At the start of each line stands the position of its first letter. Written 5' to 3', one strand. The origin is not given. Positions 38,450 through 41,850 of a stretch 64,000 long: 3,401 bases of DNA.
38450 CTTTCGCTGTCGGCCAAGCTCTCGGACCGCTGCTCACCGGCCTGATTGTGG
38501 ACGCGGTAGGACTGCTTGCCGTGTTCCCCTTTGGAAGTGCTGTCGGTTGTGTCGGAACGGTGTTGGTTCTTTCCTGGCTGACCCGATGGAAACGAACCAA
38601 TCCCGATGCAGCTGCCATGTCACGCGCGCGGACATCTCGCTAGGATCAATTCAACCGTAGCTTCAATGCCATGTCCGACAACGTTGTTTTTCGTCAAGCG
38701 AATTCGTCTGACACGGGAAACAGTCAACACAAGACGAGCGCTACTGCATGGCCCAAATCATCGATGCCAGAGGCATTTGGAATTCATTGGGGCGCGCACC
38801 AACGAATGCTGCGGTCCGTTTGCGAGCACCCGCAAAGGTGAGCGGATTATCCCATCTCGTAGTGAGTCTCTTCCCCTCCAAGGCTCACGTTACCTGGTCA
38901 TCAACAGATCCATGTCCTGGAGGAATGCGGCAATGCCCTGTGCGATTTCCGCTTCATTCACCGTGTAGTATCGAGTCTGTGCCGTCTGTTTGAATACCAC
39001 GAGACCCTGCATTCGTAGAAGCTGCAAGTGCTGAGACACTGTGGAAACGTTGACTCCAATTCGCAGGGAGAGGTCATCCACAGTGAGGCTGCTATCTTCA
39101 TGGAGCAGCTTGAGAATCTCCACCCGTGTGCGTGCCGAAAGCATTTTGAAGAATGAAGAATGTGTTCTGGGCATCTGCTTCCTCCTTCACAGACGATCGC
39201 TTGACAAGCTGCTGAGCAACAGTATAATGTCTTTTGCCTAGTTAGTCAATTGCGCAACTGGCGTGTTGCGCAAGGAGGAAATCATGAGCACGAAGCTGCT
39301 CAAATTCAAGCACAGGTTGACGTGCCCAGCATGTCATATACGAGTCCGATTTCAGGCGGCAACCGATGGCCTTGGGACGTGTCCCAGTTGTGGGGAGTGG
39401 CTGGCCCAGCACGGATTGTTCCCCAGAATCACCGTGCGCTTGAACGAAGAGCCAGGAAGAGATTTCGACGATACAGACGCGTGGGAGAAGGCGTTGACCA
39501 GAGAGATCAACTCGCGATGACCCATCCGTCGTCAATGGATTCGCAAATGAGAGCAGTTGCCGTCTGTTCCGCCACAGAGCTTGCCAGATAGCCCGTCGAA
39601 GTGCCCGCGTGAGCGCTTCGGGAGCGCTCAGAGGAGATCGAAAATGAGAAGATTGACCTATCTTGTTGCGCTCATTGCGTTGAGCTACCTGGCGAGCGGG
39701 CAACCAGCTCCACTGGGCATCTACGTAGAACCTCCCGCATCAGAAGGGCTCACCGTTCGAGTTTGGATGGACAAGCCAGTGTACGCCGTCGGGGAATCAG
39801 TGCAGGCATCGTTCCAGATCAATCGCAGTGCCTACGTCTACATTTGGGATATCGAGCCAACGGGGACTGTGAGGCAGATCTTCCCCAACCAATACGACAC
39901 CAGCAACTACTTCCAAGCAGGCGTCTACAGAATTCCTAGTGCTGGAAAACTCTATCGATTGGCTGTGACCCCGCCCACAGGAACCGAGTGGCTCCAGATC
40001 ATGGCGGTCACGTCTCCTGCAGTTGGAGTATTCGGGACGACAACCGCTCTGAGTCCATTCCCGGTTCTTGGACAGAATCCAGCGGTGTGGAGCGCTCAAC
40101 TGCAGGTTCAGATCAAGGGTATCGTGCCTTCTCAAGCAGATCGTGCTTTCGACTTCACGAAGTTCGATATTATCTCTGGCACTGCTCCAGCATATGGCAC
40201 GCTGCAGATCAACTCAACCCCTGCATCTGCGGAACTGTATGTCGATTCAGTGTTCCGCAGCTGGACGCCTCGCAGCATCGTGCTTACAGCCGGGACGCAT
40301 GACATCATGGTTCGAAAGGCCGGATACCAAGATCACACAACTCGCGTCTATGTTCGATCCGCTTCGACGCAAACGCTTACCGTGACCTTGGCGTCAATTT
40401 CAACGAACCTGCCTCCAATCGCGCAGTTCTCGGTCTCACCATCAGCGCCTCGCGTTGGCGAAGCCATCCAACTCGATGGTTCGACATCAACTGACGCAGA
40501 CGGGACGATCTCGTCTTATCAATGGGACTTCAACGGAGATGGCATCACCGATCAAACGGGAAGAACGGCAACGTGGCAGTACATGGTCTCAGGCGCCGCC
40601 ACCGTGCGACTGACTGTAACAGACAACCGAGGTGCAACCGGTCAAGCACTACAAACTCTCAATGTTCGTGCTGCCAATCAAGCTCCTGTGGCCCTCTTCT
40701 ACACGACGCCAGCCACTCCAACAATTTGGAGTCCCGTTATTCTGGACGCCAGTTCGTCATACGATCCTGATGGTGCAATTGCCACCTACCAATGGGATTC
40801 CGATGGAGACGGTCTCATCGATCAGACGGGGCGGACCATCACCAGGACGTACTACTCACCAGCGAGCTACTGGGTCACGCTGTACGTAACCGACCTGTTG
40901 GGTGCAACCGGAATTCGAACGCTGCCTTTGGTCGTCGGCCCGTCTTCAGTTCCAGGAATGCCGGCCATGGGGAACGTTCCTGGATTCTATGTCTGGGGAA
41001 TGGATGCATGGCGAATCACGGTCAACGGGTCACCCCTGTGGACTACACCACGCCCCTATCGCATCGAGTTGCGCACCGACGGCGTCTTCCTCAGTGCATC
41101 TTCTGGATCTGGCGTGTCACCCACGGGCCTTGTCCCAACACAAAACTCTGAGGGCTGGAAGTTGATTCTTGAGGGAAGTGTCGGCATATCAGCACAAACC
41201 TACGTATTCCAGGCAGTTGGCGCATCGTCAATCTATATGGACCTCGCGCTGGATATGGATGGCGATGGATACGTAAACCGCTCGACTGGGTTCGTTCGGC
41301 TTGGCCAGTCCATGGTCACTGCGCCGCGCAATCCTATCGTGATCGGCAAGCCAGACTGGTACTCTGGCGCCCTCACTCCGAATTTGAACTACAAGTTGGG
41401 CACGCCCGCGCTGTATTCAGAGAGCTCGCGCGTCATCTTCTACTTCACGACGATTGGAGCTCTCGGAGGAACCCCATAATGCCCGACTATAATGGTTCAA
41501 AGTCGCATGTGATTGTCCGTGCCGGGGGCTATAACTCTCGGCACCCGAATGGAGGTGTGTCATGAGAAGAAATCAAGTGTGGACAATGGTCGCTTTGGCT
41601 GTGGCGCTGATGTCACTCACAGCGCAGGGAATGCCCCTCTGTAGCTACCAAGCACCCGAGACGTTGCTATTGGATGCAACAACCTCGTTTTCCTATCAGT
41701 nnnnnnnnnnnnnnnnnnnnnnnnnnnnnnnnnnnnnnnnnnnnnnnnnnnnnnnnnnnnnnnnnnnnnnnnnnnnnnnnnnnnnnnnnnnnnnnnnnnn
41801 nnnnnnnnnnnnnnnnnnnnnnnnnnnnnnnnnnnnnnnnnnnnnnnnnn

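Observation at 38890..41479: ArsR regulator, perfect sigma70 promoter, tandem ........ palindromes, zinc-ribbon mini-protein and a large DUF4384/PEGA/PKD secreted protein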

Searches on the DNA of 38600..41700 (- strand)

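Call 58: search_rna_families(source=window, start=38600, end=41700, threshold=evalue, max_evalue=1)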
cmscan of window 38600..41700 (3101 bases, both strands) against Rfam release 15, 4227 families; matches with E-value up to 1: 0.
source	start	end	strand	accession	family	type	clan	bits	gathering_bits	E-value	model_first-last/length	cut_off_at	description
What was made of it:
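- On Known structured RNA families (Rfam 15, including RNA thermometers): There is no match up to E = 1 in 38600-41700 (call 58).
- There is no Rfam match (call 58).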

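Call 59: search_rna_families(source=L086, start=2400, end=4050, threshold=evalue, max_evalue=1)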
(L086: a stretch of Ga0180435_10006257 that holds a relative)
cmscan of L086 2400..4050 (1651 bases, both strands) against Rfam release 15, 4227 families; matches with E-value up to 1: 2.
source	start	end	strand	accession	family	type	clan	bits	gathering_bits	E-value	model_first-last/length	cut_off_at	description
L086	3543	3619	+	RF04295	mir-329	Gene; miRNA;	CL00149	20.2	76.8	0.34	1-80/80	no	mir-329 microRNA precursor family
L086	3970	4004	-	RF01880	Xist_exon1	Gene; lncRNA;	-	14.5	50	0.56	56-85/85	no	X-chromosome inactivation gene exon 1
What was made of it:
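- On Known structured RNA families (Rfam 15, including RNA thermometers): L086 gave only chance-level hits (call 59).
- Tried and rejected: The Rfam scan gave nothing (calls 58, 59).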
